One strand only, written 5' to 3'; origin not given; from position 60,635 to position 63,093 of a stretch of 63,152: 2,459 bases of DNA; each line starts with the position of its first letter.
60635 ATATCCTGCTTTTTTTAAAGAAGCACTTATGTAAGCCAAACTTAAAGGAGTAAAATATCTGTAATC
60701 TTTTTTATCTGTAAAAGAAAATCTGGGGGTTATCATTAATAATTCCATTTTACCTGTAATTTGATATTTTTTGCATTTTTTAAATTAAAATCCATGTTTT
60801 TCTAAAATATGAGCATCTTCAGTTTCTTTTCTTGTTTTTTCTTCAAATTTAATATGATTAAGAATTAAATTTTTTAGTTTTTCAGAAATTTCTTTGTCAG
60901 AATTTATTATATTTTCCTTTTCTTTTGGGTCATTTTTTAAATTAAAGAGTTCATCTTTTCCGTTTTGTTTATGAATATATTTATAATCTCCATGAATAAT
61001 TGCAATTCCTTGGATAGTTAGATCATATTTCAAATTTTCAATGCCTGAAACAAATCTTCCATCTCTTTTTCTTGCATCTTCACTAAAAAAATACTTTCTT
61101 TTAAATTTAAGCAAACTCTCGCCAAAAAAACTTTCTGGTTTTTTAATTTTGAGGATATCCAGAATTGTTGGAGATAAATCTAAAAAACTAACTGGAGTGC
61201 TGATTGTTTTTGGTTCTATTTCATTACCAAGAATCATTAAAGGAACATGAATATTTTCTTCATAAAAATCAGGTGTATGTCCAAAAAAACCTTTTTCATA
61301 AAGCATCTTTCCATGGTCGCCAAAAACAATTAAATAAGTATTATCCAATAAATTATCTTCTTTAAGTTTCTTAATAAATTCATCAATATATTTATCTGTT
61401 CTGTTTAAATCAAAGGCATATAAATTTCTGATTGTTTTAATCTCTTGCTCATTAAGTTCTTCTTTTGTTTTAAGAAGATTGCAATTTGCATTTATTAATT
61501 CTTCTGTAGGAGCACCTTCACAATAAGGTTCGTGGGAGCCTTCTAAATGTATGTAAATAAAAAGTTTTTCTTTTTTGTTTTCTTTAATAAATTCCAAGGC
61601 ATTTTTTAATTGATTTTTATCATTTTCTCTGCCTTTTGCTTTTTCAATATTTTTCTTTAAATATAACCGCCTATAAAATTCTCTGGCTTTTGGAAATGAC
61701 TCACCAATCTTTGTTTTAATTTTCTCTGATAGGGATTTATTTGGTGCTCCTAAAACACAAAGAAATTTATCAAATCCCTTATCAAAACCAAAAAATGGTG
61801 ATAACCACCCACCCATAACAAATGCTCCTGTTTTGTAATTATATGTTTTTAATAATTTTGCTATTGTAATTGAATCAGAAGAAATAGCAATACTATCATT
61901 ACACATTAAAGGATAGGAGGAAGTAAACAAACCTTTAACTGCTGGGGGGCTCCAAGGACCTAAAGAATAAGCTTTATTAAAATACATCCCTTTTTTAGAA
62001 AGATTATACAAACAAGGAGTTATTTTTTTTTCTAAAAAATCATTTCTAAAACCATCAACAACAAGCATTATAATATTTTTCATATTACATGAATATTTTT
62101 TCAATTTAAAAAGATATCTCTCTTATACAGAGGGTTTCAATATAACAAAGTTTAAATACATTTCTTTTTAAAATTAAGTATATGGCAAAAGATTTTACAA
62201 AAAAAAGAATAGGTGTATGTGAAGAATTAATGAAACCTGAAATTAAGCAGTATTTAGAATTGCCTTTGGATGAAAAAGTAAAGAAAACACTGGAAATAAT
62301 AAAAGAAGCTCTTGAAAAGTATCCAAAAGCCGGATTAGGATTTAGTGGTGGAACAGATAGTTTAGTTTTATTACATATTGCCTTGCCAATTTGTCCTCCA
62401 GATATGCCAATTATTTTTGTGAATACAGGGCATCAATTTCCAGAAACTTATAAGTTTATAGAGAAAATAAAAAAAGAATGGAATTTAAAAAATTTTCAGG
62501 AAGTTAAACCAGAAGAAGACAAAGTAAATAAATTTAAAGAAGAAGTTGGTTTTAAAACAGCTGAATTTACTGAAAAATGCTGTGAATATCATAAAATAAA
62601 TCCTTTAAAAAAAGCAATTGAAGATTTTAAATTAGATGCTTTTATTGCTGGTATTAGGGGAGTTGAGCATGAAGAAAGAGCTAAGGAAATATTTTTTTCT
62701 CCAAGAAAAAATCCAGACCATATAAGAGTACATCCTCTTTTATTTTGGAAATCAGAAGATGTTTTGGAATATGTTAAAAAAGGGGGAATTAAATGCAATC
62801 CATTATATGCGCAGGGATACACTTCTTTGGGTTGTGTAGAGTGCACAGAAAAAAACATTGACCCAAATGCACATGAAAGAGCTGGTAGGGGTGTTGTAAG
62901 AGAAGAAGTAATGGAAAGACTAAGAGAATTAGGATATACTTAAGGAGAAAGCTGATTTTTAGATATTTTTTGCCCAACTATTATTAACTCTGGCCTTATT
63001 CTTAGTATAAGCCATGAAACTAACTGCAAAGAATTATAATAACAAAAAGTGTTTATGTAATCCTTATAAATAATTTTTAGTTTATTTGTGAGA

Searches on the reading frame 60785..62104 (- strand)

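Call 10: search_protein_families(library=pfam, proteins=[window:60785-62104:-], max_evalue=0.001)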
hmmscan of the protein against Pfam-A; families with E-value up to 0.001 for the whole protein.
window:60785-62104:- (439 aa): 4 families
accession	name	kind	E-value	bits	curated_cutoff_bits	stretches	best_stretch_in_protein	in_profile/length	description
PF00884.28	Sulfatase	-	2.9e-39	135.6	25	1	9-319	1-300/301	Sulfatase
PF16347.10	SGSH_C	-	9.1e-12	45.8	29.3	1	280-414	11-148/154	N-sulphoglucosamine sulphohydrolase, C-terminal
PF01663.27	Phosphodiest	-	2.3e-09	37.8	23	1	233-265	188-220/342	Type I phosphodiesterase / nucleotide pyrophosphatase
PF02995.22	DUF229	-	4.1e-05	22.9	25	1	161-266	273-343/496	Protein of unknown function (DUF229)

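Call 77: search_protein_families(library=ncbifam, proteins=[window:60785-62104:-], max_evalue=1e-8)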
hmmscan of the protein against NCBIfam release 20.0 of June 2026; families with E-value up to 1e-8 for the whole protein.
window:60785-62104:- (439 aa): 6 families
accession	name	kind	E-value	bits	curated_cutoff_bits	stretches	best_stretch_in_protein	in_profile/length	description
NF010322.0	PRK13759.1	equivalog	1e-29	103.4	481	1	209-418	250-457/486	arylsulfatase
TIGR03417.1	chol_sulfatase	equivalog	2.5e-29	102.5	433.45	1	213-412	239-431/500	choline-sulfatase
NF045661.1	HdlasePehA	equivalog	7.8e-21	74.2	900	1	215-412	270-476/506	phosphoric/sulfuric ester hydrolase PehA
NF052527.1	Mn_arylsulf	exception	6.7e-15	55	850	1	208-419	246-453/479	manganese-dependent arylsulfatase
NF038282.1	LapC_YejM_PbgA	exception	2.2e-12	46.1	825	0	217-336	404-521/584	LPS biosynthesis-modulating metalloenzyme YejM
NF007160.0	PRK09598.1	equivalog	1.1e-09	37.2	561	1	134-294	314-472/523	phosphoethanolamine--lipid A transferase EptA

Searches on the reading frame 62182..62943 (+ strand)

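Call 10: search_protein_families(library=pfam, proteins=[window:62182-62943:+], max_evalue=0.001)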
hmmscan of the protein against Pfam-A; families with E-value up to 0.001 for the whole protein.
window:62182-62943:+ (253 aa): 1 family
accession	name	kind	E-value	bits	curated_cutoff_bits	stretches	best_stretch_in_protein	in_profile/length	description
PF01507.26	PAPS_reduct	-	2.4e-47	161.6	22.5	1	53-223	5-174/175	Phosphoadenosine phosphosulfate reductase domain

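Call 77: search_protein_families(library=ncbifam, proteins=[window:62182-62943:+], max_evalue=1e-8)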
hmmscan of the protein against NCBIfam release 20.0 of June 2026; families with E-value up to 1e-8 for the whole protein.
window:62182-62943:+ (253 aa): 14 families
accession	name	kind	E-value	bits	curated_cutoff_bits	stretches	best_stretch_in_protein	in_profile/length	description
NF002537.0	PRK02090.1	equivalog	1e-44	153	154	1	33-236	25-226/244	phosphoadenylyl-sulfate reductase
TIGR02055.1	APS_reductase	subfamily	2.9e-36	125.1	235.3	1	59-239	5-184/194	adenylylsulfate reductase, thioredoxin dependent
TIGR00434.1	cysH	subfamily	2.2e-35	122.5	165.1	1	38-236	3-201/214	phosophoadenylyl-sulfate reductase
NF003587.0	PRK05253.1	subfamily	3.7e-29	101.9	195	1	32-177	12-154/301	sulfate adenylyltransferase subunit CysD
TIGR02057.1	PAPS_reductase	equivalog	1.2e-28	100.5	254.2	1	36-236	13-212/224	phosphoadenosine phosphosulfate reductase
NF006327.0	PRK08557.1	equivalog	6.5e-23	81.2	366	1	14-222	141-355/415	hypothetical protein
NF006351.0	PRK08576.1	equivalog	2.2e-22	79.3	290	1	37-222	226-402/436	hypothetical protein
NF010369.0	PRK13795.1-4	equivalog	9e-21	73.7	1086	1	27-225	230-432/633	hypothetical protein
NF010367.0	PRK13795.1-2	equivalog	1.9e-20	72.9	456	1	29-224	223-418/584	hypothetical protein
TIGR02039.1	CysD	subfamily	2.4e-20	73.3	396.6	1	35-177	7-146/294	sulfate adenylyltransferase, small subunit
NF009214.0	PRK12563.1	equivalog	3.7e-20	72.6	413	1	35-177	30-169/317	sulfate adenylyltransferase subunit CysD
TIGR00424.1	APS_reduc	equivalog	2.6e-17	62.6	553.2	1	14-238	81-311/464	5'-adenylylsulfate reductase, thioredoxin-independent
NF010366.0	PRK13795.1-1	equivalog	3.3e-17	61.9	745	1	51-222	270-444/667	hypothetical protein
NF010368.0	PRK13795.1-3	equivalog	7.1e-17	60.9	588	1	29-223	228-422/635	hypothetical protein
